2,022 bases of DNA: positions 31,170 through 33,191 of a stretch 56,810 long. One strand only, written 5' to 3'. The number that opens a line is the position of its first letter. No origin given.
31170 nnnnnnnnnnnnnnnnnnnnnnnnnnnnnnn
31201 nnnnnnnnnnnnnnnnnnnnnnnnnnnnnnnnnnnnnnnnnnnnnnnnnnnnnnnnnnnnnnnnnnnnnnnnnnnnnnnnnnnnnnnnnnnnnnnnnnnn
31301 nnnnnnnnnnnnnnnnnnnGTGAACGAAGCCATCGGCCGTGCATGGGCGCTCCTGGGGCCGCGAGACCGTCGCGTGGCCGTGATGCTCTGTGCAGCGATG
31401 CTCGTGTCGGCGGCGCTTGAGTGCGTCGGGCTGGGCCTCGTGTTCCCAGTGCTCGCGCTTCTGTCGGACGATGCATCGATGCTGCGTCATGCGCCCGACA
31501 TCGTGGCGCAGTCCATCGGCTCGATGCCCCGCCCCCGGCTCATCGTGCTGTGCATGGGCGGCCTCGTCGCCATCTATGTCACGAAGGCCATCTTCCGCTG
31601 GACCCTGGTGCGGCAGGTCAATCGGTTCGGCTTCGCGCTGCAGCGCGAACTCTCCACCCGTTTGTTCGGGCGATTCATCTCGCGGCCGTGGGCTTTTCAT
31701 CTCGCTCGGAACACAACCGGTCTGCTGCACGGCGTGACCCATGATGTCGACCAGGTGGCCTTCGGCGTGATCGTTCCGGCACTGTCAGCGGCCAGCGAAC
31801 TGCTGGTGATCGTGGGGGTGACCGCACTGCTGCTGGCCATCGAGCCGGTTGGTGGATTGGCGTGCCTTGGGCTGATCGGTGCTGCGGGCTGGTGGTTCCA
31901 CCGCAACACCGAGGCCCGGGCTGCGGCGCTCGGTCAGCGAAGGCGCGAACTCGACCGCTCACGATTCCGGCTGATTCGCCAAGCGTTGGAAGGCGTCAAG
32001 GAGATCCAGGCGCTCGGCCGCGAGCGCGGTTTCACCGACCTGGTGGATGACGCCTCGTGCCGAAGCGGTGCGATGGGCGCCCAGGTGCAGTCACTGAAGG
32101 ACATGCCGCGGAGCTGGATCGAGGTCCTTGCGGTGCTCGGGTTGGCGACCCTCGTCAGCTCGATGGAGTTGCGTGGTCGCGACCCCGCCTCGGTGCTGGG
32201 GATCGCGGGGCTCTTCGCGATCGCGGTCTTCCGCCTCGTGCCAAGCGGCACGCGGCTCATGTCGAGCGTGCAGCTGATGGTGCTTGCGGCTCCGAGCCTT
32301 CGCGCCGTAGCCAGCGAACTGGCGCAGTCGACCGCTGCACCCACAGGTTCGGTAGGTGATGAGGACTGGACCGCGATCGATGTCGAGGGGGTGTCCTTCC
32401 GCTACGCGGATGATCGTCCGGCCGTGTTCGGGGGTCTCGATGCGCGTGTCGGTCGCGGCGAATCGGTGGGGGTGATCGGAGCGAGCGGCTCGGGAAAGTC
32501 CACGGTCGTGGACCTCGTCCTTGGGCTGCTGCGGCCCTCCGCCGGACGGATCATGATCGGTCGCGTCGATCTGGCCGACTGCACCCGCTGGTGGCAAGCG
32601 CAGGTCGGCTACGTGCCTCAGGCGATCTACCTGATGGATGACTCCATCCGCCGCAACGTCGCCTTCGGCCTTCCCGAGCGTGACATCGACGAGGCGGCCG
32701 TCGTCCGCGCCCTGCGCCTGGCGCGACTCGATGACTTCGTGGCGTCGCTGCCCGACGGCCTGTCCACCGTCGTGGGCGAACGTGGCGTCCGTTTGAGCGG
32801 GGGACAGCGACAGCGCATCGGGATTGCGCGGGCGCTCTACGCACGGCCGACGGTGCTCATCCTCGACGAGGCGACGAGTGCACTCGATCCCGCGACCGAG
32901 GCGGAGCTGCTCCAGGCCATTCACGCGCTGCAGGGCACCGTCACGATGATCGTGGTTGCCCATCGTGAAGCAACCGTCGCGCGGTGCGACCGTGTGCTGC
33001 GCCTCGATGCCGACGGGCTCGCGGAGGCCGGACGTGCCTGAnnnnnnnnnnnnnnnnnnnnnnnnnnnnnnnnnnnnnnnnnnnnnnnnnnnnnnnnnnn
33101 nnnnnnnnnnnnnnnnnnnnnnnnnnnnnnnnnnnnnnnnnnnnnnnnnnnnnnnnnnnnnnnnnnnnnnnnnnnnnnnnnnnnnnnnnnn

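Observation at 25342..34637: Tightly coupled operon mixing GT2s, a second polytopic TPR protein, sulfotransferase, methyltransferase and a PglK/MsbA-type ABC exporter, with no Wzx/Wzy/Wzz or initiating transferase in view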

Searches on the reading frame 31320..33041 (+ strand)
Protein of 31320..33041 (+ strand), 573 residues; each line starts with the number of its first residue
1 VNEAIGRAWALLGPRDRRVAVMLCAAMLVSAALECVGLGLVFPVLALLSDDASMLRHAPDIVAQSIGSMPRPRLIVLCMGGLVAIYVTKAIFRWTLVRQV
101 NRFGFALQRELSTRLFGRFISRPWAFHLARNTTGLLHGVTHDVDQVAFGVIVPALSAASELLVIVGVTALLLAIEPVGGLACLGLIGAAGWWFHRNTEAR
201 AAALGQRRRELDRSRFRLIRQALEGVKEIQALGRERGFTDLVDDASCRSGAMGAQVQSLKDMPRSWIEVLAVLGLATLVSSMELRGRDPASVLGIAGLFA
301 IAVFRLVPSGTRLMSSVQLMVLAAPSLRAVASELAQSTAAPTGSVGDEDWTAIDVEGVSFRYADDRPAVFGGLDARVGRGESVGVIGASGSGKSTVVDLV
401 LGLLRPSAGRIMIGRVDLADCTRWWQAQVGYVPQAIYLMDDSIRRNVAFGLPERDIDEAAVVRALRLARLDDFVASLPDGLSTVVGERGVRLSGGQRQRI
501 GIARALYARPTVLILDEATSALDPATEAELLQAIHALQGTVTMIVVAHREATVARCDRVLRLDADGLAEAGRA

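Call 4: search_protein_families(library=pfam, proteins=[window:31320-33041:+], max_evalue=0.01)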
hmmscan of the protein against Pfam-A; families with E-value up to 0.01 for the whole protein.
window:31320-33041:+ (573 aa): 8 families
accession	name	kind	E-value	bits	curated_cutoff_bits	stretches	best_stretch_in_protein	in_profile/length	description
PF00005.33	ABC_tran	-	3.7e-26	92.8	25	1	373-520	4-137/137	ABC transporter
PF02463.25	SMC_N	-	3.4e-08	33.6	40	1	491-562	136-211/220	RecF/RecN/SMC N terminal domain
PF00664.28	ABC_membrane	-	8.1e-08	32.7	28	1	75-246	40-210/274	ABC transporter transmembrane region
PF13191.12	AAA_16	-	5e-06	27.6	32.6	1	376-539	20-160/167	AAA ATPase domain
PF13555.12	AAA_29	-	0.00015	21.9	27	1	376-408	18-50/61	P-loop containing region of AAA domain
PF13304.12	AAA_21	-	0.00049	20.7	27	0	384-404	3-23/304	AAA domain, putative AbiEii toxin, Type IV TA system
PF03308.22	MeaB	-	0.0034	16.9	23.1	1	373-416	26-69/273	Methylmalonyl Co-A mutase-associated GTPase MeaB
PF13401.12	AAA_22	-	0.005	17.6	27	0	385-550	10-125/130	AAA domain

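Call 9: find_encoding_contigs(protein=window:31320-33041:+, flank=10000, max_places=6)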
Protein window:31320-33041:+ (573 aa): 24 contigs read that carry it; 6 places shown.
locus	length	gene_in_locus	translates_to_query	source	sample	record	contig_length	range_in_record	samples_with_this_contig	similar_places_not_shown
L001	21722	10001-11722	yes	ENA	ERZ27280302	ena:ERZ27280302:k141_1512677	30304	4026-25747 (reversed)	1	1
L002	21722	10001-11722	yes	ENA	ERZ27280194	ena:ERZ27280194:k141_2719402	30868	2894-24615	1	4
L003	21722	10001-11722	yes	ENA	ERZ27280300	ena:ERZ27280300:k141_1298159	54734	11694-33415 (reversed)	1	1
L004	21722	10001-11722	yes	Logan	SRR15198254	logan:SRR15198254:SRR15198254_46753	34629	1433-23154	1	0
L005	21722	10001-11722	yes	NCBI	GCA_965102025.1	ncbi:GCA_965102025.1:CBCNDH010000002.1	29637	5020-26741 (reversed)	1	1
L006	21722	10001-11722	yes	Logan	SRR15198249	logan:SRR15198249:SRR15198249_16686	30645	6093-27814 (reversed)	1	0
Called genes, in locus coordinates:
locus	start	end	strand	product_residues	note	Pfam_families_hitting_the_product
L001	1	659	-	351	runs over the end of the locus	PF01073:3Beta_HSD, PF01370:Epimerase, PF02719:Polysacc_synt_2, PF04321:RmlD_sub_bind, PF16363:GDP_Man_Dehyd, PF07993:NAD_binding_4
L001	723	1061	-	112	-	-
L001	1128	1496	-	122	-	PF10066:DUF2304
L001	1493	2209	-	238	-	PF00535:Glycos_transf_2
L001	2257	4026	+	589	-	PF13432:TPR_16 (faint), PF07719:TPR_2 (faint), PF14559:TPR_19 (faint)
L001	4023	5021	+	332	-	PF00535:Glycos_transf_2, PF10111:Glyco_tranf_2_2, PF13641:Glyco_tranf_2_3, PF13506:Glyco_transf_21, PF13632:Glyco_trans_2_3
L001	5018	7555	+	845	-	PF13428:TPR_14 (faint), PF13432:TPR_16, PF14559:TPR_19 (faint), PF13181:TPR_8 (faint), PF13424:TPR_12 (weak), PF00515:TPR_1 (weak), PF07719:TPR_2 (weak)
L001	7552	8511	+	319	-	PF00535:Glycos_transf_2, PF13641:Glyco_tranf_2_3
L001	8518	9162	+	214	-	PF03567:Sulfotransfer_2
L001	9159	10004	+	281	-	-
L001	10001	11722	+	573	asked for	PF00664:ABC_membrane, PF00005:ABC_tran, PF13191:AAA_16 (faint), PF02463:SMC_N (weak)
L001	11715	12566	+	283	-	-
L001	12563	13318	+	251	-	-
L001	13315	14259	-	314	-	PF00535:Glycos_transf_2 (weak)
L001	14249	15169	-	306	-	PF00535:Glycos_transf_2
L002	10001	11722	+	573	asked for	PF00664:ABC_membrane, PF00005:ABC_tran, PF13191:AAA_16 (faint), PF02463:SMC_N (weak)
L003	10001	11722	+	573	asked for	PF00664:ABC_membrane, PF00005:ABC_tran, PF13191:AAA_16 (faint), PF02463:SMC_N (weak)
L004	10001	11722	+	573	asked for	PF00664:ABC_membrane, PF00005:ABC_tran, PF13191:AAA_16 (faint), PF02463:SMC_N (weak)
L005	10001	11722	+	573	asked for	PF00664:ABC_membrane, PF00005:ABC_tran, PF13191:AAA_16 (faint), PF02463:SMC_N (weak)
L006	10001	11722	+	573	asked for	PF00664:ABC_membrane, PF00005:ABC_tran, PF13191:AAA_16 (faint), PF02463:SMC_N (weak)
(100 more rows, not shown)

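Call 15: search_solved_structures(query=window:31320-33038:+, max_evalue=1e-10)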
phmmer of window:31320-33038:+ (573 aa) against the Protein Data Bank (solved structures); distinct sequences matched with E-value up to 1e-10: 491 (the best 60 are shown).
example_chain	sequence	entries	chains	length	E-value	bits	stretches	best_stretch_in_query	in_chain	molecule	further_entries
8zpx_B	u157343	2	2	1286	1e-80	275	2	292-571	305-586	ABC transporter B family member 1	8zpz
9juj_A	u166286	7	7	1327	1.1e-80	274.8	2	292-571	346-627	ABC transporter B family member 1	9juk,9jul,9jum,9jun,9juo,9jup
8zq4_B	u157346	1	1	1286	6.8e-80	272.3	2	292-571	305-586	ABC transporter B family member 1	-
7zk9_A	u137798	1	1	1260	2.1e-79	270.7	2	354-563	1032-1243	ATP-dependent translocase ABCB1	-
7zk8_A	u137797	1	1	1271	2.2e-79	270.6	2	354-563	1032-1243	ATP-dependent translocase ABCB1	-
7zk4_A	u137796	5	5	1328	2.4e-79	270.5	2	354-563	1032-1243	ATP-dependent translocase ABCB1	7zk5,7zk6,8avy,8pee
7zka_A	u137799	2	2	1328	2.6e-79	270.4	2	354-563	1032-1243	ATP-dependent translocase ABCB1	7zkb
6q81_A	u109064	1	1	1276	8.8e-79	268.6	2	354-563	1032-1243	P-glycoprotein (ABCB1)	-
6ujw_A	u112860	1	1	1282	8.9e-79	268.6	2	354-563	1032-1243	ATP-dependent translocase ABCB1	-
6ujp_A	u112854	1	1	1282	8.9e-79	268.6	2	354-563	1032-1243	ATP-dependent translocase ABCB1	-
6ujt_A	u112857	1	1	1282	8.9e-79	268.6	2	354-563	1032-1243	ATP-dependent translocase ABCB1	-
4m2s_A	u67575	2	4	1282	8.9e-79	268.6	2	354-563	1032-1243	Multidrug resistance protein 1A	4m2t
6ujr_A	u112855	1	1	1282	8.9e-79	268.6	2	354-563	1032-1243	ATP-dependent translocase ABCB1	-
6ujs_A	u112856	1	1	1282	8.9e-79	268.6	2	354-563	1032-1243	ATP-dependent translocase ABCB1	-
4m1m_A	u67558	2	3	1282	8.9e-79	268.6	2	354-563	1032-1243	Multidrug resistance protein 1A | ATP-dependent translocase ABCB1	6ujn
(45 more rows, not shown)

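Call 17: search_protein_families(library=ncbifam, proteins=[window:31320-33041:+], max_evalue=0.01)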
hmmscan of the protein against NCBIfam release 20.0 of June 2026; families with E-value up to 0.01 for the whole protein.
window:31320-33041:+ (573 aa): 188 families (the best 25 are shown)
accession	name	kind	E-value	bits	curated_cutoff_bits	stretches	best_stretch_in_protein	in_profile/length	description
NF050066.1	LPSTprtrPglK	equivalog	3.8e-81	273.2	1000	1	12-563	9-556/558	BC-type lipopolysaccharide transporter PglK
TIGR02203.1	MsbA_lipidA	equivalog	3.2e-71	240.5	602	1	10-571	7-550/572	lipid A export permease/ATP-binding protein MsbA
NF045513.1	HepA_fam_ABC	equivalog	1.6e-66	225.1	725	1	17-571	33-590/610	heterocyst formation ABC transporter subunit HepA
TIGR02857.1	CydD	equivalog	2.2e-64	218.4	435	1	329-562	299-529/529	thiol reductant ABC exporter subunit CydD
TIGR02868.1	CydC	equivalog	8.4e-60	202.9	329.05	1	105-549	82-529/530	thiol reductant ABC exporter subunit CydC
TIGR01846.1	type_I_sec_HlyB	subfamily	4.9e-58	197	725.55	1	351-572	454-674/694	type I secretion system permease/ATPase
TIGR03375.1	type_I_sec_LssB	subfamily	7.6e-58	196.4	693.1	1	351-564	464-676/696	type I secretion system permease/ATPase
TIGR03796.1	NHLM_micro_ABC1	equivalog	4.4e-57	193.8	853.3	1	61-572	184-694/710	NHLP family bacteriocin export ABC transporter peptidase/permease/ATPase subunit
TIGR03797.1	NHLM_micro_ABC2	equivalog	8.3e-57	193.1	709.4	1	61-571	162-666/686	NHLP bacteriocin export ABC transporter permease/ATPase subunit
TIGR02204.1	MsbA_rel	hypoth_equivalog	2.5e-55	188.2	780.4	1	78-571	63-556/576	ABC transporter, permease/ATP-binding protein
TIGR00958.1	3a01208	subfamily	3.6e-52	177.6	874.6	1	353-572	479-696/711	antigen peptide transporter 2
NF010178.0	PRK13657.1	equivalog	1.4e-51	175.6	733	1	352-572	334-552/588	glucan ABC transporter ATP-binding protein/ permease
NF052233.1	CphA_assoc_ABC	equivalog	1.9e-51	175.4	880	1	72-572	226-725/766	cyanophycin metabolism-associated ABC transporter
NF008381.0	PRK11176.1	equivalog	4e-51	174.1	867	1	110-571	99-560/582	lipid A ABC transporter ATP-binding protein/permease MsbA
TIGR01842.1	type_I_sec_PrtD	subfamily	1e-50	172.9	510.15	1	352-571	316-535/544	type I secretion system permease/ATPase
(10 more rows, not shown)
